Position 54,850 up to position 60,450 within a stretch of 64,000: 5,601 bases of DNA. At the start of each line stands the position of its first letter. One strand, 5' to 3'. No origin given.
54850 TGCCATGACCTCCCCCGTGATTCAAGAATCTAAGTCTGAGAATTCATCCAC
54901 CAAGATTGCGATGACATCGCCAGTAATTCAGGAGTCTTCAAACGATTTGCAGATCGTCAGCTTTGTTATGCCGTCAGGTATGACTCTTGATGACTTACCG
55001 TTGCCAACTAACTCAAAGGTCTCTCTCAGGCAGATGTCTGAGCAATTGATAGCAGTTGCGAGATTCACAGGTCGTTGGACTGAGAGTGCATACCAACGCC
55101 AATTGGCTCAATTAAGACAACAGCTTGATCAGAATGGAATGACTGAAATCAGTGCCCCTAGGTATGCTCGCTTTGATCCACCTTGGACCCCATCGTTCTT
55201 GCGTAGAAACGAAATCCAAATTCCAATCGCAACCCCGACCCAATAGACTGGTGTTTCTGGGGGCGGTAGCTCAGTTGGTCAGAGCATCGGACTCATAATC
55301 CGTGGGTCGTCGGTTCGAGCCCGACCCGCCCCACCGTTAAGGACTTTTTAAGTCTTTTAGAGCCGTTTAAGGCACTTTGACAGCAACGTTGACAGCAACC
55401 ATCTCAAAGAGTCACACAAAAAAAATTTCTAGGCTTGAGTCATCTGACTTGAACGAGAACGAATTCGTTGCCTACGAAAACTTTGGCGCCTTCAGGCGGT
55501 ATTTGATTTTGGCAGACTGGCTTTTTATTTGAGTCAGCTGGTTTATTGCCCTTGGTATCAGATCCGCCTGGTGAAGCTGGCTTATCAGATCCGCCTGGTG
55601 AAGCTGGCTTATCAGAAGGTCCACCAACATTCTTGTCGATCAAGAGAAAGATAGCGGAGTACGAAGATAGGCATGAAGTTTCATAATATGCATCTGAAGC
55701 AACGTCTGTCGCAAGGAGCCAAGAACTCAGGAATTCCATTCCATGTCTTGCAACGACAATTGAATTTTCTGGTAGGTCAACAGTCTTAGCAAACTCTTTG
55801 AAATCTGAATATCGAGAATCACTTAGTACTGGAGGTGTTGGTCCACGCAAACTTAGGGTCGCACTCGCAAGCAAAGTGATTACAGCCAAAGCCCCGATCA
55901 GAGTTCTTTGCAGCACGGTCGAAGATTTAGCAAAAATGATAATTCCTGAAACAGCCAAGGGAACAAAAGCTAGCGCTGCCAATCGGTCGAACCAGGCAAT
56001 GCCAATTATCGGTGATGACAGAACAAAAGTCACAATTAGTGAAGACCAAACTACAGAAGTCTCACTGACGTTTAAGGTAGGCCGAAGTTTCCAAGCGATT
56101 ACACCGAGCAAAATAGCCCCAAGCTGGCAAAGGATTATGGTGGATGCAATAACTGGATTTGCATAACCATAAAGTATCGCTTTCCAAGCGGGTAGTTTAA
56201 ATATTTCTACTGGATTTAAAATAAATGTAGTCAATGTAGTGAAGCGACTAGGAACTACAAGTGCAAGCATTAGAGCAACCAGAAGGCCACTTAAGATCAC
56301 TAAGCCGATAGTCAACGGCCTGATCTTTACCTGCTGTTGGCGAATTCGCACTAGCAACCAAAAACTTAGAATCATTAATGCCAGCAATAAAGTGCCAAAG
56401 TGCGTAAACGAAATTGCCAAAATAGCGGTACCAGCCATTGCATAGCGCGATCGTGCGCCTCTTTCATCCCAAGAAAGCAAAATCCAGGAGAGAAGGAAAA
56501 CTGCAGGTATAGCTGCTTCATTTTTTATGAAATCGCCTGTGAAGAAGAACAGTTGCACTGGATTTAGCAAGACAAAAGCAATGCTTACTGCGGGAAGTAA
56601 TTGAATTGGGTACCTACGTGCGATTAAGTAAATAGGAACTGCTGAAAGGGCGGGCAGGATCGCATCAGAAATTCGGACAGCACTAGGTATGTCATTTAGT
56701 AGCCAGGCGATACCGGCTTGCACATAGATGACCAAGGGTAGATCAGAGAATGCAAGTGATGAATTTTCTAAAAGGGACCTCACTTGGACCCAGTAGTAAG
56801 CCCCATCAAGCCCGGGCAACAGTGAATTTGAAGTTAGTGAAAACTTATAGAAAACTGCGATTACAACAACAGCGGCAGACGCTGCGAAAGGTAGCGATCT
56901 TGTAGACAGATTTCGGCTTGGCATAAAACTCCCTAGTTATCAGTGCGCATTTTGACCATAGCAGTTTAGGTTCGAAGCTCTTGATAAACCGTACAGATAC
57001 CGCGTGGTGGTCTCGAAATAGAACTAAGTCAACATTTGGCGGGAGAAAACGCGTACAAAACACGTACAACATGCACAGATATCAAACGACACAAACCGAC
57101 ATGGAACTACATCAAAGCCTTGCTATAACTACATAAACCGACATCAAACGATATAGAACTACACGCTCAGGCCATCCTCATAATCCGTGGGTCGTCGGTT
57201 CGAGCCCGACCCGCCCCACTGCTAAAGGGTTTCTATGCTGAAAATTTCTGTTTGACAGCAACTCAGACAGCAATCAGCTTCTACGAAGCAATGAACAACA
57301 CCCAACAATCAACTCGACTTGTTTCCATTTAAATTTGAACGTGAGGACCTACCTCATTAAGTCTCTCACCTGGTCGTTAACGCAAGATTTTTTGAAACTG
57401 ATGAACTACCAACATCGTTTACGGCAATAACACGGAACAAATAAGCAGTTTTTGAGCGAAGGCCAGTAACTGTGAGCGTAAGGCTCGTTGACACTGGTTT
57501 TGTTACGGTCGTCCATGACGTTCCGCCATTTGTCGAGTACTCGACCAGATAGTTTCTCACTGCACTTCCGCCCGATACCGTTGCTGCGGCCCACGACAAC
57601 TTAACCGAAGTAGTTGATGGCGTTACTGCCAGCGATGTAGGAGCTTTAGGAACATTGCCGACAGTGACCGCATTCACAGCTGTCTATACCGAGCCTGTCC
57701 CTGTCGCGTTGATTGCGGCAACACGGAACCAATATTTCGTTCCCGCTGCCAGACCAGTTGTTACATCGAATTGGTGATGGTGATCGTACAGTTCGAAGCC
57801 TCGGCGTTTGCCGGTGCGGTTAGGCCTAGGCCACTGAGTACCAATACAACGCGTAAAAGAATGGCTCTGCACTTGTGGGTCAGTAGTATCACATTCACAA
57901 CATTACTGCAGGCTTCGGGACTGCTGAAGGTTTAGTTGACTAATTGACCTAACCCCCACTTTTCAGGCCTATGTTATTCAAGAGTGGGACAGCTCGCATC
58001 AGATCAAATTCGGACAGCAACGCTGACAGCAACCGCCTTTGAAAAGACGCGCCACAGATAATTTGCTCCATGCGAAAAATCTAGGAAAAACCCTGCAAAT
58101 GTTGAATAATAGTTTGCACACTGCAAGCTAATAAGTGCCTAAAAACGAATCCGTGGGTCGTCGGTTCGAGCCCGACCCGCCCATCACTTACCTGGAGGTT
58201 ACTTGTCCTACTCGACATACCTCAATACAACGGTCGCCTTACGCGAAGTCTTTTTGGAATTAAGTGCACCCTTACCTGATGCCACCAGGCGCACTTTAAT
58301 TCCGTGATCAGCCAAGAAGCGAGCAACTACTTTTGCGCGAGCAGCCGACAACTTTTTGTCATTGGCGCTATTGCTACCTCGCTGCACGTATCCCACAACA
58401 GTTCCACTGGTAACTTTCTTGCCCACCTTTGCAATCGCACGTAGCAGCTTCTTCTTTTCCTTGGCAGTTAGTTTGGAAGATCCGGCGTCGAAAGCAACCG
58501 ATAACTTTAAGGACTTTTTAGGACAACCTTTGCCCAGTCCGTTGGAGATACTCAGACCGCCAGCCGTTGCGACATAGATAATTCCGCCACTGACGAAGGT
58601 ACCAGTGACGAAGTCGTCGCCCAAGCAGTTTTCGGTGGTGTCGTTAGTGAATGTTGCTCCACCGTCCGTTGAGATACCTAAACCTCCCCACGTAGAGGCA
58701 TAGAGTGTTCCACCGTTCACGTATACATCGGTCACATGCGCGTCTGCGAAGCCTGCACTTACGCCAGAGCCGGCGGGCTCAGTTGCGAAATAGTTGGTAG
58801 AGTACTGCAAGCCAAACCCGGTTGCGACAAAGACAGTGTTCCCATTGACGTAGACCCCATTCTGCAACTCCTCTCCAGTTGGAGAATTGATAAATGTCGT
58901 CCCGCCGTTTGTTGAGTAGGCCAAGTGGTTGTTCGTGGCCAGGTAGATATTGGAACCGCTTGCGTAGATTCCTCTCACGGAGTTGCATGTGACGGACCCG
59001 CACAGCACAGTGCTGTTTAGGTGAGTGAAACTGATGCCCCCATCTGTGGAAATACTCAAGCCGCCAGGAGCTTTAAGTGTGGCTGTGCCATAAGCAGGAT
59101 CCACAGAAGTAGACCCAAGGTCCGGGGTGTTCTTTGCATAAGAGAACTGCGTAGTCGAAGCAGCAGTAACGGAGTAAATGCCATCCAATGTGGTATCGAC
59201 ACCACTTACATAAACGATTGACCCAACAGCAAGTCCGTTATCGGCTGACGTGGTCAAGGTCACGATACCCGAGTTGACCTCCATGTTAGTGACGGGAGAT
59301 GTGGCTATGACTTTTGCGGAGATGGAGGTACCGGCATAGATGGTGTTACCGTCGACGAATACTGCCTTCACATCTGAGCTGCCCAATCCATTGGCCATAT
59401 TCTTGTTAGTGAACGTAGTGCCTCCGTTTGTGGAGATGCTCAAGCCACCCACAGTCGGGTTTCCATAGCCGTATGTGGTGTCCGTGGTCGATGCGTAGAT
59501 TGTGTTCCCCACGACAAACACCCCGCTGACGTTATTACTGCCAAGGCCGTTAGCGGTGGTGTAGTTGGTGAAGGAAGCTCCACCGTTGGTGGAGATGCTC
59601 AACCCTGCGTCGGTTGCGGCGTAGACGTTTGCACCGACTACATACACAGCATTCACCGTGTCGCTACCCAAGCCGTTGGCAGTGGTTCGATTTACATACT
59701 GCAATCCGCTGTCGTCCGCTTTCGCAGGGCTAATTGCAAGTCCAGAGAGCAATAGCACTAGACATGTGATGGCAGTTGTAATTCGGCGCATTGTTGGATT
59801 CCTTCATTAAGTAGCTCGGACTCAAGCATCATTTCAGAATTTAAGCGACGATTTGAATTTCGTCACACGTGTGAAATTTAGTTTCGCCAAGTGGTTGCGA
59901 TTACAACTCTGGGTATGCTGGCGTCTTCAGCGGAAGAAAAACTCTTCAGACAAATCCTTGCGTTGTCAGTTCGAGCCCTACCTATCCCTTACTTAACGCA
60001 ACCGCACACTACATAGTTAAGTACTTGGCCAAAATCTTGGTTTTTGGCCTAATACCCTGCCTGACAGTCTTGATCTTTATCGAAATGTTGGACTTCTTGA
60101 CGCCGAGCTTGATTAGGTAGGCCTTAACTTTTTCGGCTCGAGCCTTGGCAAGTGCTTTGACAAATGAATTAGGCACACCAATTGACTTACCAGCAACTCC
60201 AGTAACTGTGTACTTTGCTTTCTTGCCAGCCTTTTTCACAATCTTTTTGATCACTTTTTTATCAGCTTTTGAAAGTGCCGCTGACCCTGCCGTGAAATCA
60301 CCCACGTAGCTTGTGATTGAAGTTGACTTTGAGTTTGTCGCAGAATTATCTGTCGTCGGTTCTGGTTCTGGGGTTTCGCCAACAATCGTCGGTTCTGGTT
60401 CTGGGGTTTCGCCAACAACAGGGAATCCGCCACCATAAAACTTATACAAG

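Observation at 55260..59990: Stacked cassettes bounded by serial copies of the tRNA-Met 3' end, with no integrase in sight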

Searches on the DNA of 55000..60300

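Call 71: search_rna_families(source=window, start=55000, end=60300, threshold=evalue, max_evalue=1)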
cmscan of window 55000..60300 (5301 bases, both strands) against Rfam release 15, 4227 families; matches with E-value up to 1: 2.
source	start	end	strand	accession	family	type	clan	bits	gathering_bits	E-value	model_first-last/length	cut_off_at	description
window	55260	55333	+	RF00005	tRNA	Gene; tRNA;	CL00001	71.5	29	9.8e-15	1-71/71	no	tRNA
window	55260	55334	-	RF04354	Plastid-ycf2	Cis-reg;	-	34.3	65.7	0.00019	1-75/75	no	Plastid-ycf2 5UTR RNA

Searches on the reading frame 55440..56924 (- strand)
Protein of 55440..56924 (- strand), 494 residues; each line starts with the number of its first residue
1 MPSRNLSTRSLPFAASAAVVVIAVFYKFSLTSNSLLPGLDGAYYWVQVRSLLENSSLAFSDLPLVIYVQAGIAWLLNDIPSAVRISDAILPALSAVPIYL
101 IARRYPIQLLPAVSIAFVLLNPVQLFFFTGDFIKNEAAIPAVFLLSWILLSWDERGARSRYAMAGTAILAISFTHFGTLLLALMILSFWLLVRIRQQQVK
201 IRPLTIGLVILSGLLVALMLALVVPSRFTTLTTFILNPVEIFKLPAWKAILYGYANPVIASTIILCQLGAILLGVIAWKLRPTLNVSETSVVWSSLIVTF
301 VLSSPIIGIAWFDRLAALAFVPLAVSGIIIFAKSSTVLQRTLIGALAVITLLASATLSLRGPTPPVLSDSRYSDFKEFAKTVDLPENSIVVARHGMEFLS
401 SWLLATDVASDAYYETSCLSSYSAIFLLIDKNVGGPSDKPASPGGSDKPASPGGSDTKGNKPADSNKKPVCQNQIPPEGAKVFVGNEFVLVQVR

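Call 6: search_protein_families(library=pfam, proteins=[window:55440-56924:-], max_evalue=0.01)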
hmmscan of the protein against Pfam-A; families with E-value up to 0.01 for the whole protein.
window:55440-56924:- (494 aa): 0 families

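Call 17: find_encoding_contigs(protein=window:55440-56924:-, flank=10000, max_places=10)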
Protein window:55440-56924:- (494 aa): no gene with exactly this product is on record in the collection.

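Call 60: find_homologous_proteins(query=window:55440-56924:-, max_evalue=1e-10)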
Query window:55440-56924:- (494 aa): 166 proteins with E <= 1e-10 among 8000 candidates; the best 120 are listed.
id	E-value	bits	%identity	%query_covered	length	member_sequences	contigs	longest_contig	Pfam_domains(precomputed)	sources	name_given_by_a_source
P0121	1.3e-283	959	91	100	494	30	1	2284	-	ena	-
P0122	4.3e-274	928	89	100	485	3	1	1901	-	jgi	jgi:hypothetical protein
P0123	1.2e-272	923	89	100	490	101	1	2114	-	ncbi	-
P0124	6.4e-265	898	87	100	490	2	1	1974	-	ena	-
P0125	6.4e-261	885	90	93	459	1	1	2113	-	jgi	-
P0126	2.9e-183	628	87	70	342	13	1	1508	-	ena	-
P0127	1.3e-167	577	57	97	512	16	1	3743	-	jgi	jgi:hypothetical protein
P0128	1.8e-159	550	54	100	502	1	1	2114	PF13231.13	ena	-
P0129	5.8e-131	456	47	98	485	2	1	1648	-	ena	-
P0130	3.6e-130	453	45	100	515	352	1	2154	-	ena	-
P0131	4.8e-130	453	47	100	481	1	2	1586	PF13231.13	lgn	-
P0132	5.2e-130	453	47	100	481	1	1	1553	PF13231.13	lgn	-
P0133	8.8e-130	452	47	100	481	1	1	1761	PF13231.13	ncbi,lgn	-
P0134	1.4e-127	445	47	100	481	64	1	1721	PF13231.13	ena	-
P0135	1.8e-127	445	47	98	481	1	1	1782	-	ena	-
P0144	2.8e-126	441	45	98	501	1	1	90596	PF13231.13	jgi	-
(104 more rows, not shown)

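Call 61: find_encoding_contigs(protein=P0123, flank=10000, max_places=8)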
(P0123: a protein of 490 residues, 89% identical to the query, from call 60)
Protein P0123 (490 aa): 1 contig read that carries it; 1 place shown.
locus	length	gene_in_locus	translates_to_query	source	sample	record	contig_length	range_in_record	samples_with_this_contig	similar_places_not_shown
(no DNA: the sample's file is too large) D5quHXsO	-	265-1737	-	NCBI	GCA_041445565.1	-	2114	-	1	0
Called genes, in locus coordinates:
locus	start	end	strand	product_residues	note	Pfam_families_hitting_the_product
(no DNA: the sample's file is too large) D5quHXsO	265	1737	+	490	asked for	-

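Call 62: find_encoding_contigs(protein=P0121, flank=10000, max_places=8)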
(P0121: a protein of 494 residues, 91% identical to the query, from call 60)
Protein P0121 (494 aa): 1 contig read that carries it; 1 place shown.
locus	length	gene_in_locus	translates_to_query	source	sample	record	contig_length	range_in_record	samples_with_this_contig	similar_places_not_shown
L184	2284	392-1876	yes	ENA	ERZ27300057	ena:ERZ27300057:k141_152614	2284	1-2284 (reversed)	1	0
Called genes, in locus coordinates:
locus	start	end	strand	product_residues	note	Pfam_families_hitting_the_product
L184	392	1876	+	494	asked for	-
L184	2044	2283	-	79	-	?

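Call 66: find_encoding_contigs(protein=P0144, flank=10000, max_places=2)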
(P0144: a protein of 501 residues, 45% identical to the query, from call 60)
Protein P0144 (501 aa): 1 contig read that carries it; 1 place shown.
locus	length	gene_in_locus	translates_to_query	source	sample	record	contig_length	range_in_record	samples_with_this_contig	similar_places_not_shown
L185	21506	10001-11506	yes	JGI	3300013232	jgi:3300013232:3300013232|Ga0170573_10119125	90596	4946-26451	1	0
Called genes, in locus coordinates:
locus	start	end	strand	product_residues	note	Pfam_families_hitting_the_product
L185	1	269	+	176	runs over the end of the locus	PF03350:UPF0114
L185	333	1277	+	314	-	PF04657:DMT_YdcZ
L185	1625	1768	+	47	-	-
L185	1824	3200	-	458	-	PF00390:malic, PF03949:Malic_M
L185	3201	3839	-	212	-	PF14681:UPRTase, PF00156:Pribosyltran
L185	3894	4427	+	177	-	PF27101:Rv3753c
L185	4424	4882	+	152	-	PF00383:dCMP_cyt_deam_1, PF14437:MafB19-deam, PF14439:Bd3614-deam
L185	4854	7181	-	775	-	PF13520:AA_permease_2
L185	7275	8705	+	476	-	PF00171:Aldedh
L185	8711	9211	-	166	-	-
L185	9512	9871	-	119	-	PF06108:DUF952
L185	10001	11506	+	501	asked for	PF13231:PMT_2 (weak)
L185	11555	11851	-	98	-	-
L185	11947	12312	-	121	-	-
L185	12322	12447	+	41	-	-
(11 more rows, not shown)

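Call 106: search_protein_families(library=pfam, alignment_id=A3, max_evalue=0.01)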
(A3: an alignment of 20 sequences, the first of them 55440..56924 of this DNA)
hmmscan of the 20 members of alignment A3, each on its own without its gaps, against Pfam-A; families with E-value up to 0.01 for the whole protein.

A. member 1, window:55440-56924:- (494 aa): 0 families

B. families by the number of members that match (of 20 scanned): 2 families
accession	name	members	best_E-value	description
PF13231.12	PMT_2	17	2e-07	Dolichyl-phosphate-mannose-protein mannosyltransferase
PF10131.15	PTPS_related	10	4.6e-08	6-pyruvoyl-tetrahydropterin synthase related domain; membrane protein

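Call 107: search_solved_structures(query=A3, max_evalue=0.01)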
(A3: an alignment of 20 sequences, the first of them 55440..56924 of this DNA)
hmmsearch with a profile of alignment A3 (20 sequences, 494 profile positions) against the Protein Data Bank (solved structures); distinct sequences matched with E-value up to 0.01: 0.

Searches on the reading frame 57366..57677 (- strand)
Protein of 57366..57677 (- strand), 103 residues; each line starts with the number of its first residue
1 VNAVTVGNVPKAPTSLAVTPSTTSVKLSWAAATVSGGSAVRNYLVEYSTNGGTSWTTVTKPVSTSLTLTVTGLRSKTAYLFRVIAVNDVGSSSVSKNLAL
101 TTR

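Call 6: search_protein_families(library=pfam, proteins=[window:57366-57677:-], max_evalue=0.01)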
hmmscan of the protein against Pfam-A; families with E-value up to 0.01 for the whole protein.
window:57366-57677:- (103 aa): 9 families
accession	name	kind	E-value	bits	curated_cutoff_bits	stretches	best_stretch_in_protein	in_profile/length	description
PF00041.27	fn3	-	6e-14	52.5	25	1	12-98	2-81/84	Fibronectin type III domain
PF25059.1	FN3_DSCAM-DSCAML_C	-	2.4e-09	37.8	39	1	22-99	3-78/89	DSCAM/DSCAML C-terminal Fn3-like domain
PF16656.11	Pur_ac_phosph_N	-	2.2e-05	25.4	30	1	15-93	5-87/93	Purple acid Phosphatase, N-terminal domain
PF01108.23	Tissue_fac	-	0.00023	21.4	27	1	8-93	20-106/107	Tissue factor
PF25788.1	Ig_Rha78A_N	-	0.00075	20.2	27.4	1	22-97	17-96/105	Rha78A-like, N-terminal immunoglobulin domain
PF25814.1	fn3_SORL1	-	0.0014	19.1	27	1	12-87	5-73/90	SORL1-like, fn3 domain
PF22633.2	F5_F8_type_C_2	-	0.002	19.1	27.8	1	21-61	31-68/91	NedA-like, galactose-binding domain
PF00754.31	F5_F8_type_C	-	0.0043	17.6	28.2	1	23-61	48-86/127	F5/8 type C domain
PF21471.3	Reelin_subrepeat-B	-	0.0085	16.3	27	0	41-67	58-77/127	Reelin subrepeat B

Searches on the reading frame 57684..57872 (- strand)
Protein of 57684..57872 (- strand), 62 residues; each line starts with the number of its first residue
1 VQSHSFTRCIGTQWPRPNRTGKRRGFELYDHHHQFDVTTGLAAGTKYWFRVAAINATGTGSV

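Call 6: search_protein_families(library=pfam, proteins=[window:57684-57872:-], max_evalue=0.01)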
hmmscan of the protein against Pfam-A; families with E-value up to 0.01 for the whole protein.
window:57684-57872:- (62 aa): 1 family
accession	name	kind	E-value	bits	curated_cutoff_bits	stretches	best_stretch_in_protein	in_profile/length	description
PF00041.27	fn3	-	0.001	19.7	25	1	30-60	45-75/84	Fibronectin type III domain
